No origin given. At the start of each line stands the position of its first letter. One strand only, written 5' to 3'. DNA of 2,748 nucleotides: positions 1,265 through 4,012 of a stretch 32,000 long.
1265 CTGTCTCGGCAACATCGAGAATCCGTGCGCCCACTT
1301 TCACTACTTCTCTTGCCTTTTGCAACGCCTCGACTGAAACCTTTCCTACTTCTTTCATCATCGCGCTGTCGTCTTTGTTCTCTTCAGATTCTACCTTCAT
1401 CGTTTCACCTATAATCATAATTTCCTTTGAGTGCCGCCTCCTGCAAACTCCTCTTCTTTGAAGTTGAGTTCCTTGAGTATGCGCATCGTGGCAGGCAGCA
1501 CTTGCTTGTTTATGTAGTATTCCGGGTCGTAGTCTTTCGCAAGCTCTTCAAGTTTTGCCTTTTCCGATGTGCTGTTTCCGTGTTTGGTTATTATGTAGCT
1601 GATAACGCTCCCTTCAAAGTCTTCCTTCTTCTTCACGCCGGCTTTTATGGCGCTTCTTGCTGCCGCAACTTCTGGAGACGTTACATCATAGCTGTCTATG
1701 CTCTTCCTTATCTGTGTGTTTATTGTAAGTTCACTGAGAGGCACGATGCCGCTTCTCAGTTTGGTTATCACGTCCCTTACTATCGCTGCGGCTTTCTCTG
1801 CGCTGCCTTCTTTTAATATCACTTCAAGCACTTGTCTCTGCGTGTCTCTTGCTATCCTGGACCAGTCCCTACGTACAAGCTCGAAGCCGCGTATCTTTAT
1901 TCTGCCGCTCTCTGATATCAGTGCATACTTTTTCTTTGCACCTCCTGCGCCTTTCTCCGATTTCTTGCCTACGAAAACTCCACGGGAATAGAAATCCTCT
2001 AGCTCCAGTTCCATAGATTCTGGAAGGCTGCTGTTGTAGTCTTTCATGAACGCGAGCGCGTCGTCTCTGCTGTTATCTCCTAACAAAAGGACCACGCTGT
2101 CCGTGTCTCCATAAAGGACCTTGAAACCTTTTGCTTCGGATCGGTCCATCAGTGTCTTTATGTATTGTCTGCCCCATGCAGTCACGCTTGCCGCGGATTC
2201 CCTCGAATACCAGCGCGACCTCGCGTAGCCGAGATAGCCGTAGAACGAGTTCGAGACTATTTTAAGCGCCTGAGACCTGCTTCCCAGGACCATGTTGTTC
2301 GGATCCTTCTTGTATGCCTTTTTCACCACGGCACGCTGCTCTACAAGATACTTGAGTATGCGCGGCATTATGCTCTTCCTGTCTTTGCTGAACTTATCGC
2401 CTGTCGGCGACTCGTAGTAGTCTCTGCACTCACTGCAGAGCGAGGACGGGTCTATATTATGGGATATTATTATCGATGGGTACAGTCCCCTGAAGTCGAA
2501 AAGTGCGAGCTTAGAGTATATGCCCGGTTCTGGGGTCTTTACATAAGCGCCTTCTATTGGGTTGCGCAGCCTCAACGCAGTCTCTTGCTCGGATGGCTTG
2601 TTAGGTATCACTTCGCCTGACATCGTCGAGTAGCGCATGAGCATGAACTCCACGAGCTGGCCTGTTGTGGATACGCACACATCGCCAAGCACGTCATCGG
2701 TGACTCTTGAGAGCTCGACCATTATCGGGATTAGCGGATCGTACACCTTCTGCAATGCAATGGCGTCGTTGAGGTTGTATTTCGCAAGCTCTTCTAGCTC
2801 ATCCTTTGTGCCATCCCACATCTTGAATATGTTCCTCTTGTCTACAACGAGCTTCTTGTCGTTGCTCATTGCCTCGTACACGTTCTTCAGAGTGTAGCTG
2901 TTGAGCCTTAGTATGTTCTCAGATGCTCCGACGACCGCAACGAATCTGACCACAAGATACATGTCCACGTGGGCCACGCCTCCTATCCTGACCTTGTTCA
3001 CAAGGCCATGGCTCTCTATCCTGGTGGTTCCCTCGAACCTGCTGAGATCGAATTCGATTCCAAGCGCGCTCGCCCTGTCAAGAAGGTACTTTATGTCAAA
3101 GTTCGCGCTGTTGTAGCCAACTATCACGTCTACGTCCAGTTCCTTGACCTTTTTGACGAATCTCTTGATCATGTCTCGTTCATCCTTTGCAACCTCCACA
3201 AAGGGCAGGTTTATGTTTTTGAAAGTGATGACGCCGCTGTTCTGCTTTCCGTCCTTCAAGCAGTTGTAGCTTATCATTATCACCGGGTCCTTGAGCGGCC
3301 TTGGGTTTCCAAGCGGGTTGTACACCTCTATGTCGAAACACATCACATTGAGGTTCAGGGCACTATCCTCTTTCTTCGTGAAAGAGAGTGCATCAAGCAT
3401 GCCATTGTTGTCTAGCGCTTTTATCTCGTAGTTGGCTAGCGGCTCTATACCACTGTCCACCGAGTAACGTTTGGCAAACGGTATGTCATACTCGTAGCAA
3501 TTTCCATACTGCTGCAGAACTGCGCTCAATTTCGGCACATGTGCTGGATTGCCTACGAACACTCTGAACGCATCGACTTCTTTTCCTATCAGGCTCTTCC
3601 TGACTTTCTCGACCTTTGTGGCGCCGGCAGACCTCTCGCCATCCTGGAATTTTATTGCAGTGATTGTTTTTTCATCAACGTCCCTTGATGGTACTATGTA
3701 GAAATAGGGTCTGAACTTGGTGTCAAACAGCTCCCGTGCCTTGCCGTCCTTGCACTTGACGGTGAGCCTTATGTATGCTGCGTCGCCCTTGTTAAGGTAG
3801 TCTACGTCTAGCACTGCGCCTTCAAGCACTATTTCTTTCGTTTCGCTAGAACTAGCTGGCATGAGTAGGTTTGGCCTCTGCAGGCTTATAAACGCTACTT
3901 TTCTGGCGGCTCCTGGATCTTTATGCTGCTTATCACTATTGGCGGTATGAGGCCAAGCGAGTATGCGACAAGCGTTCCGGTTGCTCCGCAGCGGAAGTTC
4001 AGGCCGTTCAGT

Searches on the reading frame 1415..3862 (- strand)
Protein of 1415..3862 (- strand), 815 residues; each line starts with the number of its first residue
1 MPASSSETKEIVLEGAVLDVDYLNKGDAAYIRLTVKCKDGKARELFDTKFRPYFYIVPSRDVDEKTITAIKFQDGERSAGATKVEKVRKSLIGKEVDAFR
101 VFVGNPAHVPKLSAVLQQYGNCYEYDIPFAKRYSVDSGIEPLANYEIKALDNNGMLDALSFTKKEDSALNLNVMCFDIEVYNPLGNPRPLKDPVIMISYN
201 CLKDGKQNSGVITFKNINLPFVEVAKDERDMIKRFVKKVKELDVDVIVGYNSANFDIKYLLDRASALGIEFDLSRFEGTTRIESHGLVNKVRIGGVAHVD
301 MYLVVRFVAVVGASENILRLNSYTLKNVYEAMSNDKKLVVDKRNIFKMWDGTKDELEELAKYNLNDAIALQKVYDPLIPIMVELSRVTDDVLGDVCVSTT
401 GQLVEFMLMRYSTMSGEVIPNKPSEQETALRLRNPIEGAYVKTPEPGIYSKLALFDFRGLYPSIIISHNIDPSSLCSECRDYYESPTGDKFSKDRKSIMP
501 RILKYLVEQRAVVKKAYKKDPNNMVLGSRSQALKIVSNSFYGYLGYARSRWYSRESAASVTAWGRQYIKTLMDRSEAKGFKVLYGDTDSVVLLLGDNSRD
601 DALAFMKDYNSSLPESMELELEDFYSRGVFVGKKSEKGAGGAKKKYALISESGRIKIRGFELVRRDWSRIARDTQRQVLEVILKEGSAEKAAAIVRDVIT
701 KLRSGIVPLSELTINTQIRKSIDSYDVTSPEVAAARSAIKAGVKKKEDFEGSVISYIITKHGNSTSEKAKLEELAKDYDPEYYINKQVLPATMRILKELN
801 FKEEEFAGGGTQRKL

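Call 28: list_cluster_members(proteins=[P0121, window:1415-3862:-, window:27095-28168:+, window:28185-29318:+, window:477-1418:-, window:19590-21152:-, window:17316-19589:-])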
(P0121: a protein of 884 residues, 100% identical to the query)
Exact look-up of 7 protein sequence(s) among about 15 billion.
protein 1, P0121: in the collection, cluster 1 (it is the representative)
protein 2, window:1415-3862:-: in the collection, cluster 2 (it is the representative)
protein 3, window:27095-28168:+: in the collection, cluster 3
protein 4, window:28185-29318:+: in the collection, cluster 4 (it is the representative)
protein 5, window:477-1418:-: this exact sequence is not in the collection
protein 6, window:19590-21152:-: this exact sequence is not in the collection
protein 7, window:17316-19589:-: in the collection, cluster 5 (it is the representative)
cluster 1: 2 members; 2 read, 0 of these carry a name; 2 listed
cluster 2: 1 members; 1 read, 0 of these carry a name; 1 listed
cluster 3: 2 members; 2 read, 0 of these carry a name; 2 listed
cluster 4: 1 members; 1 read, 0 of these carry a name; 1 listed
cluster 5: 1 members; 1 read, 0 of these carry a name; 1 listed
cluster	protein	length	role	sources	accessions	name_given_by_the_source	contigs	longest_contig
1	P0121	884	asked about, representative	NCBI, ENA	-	-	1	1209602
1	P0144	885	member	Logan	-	-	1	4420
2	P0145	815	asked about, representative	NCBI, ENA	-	-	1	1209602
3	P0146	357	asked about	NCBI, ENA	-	-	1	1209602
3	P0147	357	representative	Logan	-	-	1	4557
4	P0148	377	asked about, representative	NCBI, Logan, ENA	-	-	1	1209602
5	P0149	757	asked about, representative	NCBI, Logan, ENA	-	-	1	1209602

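Call 80: search_protein_families(library=pfam, proteins=[window:1415-3862:-], max_evalue=0.001)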
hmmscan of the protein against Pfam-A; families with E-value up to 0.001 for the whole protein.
window:1415-3862:- (815 aa): 4 families
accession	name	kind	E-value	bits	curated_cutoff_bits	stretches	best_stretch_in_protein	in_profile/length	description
PF00136.26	DNA_pol_B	-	5.8e-58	197.2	23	1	401-798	12-452/453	DNA polymerase family B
PF03104.25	DNA_pol_B_exo1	-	4.3e-33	115.2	23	1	122-328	3-242/242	DNA polymerase family B, exonuclease domain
PF13482.12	RNase_H_2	-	4.3e-06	27.2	22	1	221-377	37-164/165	RNase_H superfamily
PF10108.15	DNA_pol_B_exo2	-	0.00062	19.9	24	0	217-271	30-79/213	Predicted 3'-5' exonuclease related to the exonuclease domain of PolB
